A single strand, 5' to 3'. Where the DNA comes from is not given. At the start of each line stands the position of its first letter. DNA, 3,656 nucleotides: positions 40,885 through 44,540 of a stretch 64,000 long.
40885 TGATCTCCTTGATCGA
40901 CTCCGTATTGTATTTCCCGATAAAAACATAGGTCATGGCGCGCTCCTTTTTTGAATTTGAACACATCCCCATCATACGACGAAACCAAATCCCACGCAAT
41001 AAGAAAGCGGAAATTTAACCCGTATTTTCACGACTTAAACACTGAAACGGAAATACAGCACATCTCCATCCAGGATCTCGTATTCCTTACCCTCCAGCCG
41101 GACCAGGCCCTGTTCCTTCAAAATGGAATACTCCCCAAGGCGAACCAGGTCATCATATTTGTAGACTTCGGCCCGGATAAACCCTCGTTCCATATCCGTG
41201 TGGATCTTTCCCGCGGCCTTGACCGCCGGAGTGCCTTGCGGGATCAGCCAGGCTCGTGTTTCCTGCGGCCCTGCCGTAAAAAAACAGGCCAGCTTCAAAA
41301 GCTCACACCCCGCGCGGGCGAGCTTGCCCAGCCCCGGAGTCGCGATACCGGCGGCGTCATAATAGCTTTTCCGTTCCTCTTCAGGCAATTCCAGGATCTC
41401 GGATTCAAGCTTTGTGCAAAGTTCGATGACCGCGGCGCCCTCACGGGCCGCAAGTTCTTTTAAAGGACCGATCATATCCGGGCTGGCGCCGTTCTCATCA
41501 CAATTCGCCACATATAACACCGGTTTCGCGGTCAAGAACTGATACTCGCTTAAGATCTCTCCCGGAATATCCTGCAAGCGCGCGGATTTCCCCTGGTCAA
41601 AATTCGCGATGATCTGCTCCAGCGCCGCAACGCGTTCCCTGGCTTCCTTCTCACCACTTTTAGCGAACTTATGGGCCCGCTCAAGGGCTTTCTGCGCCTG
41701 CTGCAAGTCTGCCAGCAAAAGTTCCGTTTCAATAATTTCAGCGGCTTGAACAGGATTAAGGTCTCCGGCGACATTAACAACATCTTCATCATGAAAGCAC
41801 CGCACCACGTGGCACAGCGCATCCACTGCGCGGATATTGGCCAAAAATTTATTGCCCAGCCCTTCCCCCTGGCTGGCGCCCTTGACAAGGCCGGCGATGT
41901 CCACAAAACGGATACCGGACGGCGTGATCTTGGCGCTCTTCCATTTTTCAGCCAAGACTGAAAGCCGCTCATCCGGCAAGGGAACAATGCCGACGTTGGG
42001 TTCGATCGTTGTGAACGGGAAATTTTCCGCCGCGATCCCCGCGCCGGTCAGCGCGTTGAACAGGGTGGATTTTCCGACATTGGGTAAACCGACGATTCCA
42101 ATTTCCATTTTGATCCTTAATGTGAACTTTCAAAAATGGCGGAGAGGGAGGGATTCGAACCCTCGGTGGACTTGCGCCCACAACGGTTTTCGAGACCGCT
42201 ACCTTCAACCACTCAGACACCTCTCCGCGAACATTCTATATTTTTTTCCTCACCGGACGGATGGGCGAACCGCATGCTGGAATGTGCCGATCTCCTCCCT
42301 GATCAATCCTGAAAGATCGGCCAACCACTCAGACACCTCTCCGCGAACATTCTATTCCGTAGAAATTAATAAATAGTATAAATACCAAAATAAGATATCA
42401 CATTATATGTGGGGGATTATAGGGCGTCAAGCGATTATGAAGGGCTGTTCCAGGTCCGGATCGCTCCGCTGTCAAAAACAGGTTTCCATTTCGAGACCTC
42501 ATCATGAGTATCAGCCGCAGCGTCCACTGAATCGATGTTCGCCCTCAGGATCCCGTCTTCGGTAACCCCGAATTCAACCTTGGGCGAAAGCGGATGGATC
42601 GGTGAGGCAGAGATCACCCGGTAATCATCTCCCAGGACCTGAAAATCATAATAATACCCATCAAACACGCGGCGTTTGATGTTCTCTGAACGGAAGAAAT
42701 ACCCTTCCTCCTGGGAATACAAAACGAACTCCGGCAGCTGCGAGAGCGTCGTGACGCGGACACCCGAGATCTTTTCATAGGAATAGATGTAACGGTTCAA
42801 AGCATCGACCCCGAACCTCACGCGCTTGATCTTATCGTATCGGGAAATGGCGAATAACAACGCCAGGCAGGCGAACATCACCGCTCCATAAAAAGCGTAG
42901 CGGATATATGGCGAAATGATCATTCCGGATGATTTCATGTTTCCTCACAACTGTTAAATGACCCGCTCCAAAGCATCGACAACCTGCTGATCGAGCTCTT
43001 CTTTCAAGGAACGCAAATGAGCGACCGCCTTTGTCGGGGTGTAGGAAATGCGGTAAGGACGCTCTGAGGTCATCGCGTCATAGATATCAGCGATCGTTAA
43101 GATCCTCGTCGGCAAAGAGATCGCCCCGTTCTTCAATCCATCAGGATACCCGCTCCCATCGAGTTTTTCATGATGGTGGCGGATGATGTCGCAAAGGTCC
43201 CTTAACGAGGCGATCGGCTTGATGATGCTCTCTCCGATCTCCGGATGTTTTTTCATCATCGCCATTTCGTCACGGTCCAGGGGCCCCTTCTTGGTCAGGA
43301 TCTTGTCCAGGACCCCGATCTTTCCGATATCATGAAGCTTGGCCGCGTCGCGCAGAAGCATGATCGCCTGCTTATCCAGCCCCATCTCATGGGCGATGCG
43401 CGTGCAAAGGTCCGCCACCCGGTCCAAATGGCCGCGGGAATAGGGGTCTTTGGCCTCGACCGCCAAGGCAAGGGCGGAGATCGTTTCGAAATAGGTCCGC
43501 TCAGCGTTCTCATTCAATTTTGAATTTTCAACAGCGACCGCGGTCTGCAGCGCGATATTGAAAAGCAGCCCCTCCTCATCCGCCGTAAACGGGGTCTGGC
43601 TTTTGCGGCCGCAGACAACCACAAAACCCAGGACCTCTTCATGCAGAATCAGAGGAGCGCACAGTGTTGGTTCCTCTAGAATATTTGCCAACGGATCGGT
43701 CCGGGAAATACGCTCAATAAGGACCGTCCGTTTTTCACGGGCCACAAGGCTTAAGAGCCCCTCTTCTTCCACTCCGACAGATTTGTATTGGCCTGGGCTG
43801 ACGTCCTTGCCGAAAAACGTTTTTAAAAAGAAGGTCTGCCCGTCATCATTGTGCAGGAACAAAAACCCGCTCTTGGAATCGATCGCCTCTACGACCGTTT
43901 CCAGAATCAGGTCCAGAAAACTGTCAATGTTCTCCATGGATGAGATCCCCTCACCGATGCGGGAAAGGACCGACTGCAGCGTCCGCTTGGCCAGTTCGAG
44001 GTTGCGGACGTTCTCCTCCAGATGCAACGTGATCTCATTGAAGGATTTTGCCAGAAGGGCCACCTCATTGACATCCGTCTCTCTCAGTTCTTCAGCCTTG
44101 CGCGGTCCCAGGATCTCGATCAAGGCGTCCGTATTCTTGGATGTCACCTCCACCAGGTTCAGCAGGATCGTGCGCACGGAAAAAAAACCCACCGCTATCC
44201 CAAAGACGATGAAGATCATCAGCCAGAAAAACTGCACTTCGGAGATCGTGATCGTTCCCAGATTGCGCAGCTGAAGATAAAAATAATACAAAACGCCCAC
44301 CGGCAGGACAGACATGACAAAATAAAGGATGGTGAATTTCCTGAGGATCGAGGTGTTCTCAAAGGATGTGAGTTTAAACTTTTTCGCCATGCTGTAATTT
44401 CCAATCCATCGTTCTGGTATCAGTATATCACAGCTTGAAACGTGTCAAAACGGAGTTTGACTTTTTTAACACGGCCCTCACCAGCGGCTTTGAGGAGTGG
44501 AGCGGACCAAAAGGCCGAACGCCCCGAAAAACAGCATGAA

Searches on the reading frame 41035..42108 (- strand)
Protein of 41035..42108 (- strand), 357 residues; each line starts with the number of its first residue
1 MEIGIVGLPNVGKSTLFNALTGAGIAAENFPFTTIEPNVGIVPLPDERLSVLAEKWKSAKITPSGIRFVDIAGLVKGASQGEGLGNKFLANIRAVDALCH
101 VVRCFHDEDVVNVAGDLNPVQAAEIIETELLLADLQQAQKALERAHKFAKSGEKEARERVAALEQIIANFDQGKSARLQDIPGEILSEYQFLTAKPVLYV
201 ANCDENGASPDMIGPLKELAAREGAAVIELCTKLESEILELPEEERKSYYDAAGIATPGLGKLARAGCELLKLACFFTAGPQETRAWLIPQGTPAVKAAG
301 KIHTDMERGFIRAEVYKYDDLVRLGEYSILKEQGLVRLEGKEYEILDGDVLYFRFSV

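Call 62: search_protein_families(library=pfam, proteins=[window:41035-42108:-], max_evalue=0.00001)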
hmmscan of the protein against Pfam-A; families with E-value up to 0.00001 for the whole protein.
window:41035-42108:- (357 aa): 3 families
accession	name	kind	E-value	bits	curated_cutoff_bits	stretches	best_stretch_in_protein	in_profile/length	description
PF06071.19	YchF-GTPase_C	-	1e-33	115.8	27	1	273-355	1-83/84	Protein of unknown function (DUF933)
PF01926.29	MMR_HSR1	-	3.2e-23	82.4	21.9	1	2-107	1-86/113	50S ribosome-binding GTPase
PF02421.24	FeoB_N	-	7.3e-09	35.8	27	1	2-48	2-48/156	Ferrous iron transport protein B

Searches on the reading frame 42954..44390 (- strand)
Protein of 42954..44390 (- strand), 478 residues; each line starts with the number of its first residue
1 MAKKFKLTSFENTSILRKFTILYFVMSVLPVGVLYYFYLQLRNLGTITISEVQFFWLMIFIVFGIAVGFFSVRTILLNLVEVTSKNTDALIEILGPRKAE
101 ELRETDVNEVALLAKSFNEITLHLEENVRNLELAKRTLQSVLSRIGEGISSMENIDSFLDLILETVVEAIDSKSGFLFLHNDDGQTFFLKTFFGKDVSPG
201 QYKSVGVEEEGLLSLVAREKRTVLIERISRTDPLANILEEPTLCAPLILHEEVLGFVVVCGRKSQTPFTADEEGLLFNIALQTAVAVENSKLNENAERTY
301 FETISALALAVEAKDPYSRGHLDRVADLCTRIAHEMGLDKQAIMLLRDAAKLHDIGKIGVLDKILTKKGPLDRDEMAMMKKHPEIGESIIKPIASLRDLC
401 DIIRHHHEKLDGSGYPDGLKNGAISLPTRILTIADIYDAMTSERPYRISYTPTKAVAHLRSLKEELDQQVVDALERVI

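Call 62: search_protein_families(library=pfam, proteins=[window:42954-44390:-], max_evalue=0.00001)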
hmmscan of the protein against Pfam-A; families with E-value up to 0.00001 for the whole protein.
window:42954-44390:- (478 aa): 5 families
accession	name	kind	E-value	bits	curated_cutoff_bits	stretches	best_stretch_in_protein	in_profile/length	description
PF13487.12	HD_5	-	5.6e-34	117.8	27.2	1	310-470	6-170/170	HD domain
PF01966.28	HD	-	5.1e-18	65.9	22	1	321-440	4-116/116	HD domain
PF13185.12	GAF_2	-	1.1e-12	48.7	28.6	1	154-288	3-136/136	GAF domain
PF01590.32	GAF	-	9.8e-10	39.5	22.4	1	155-287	2-133/133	GAF domain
PF13492.12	GAF_3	-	2.6e-08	34.8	27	1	155-289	2-129/129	GAF domain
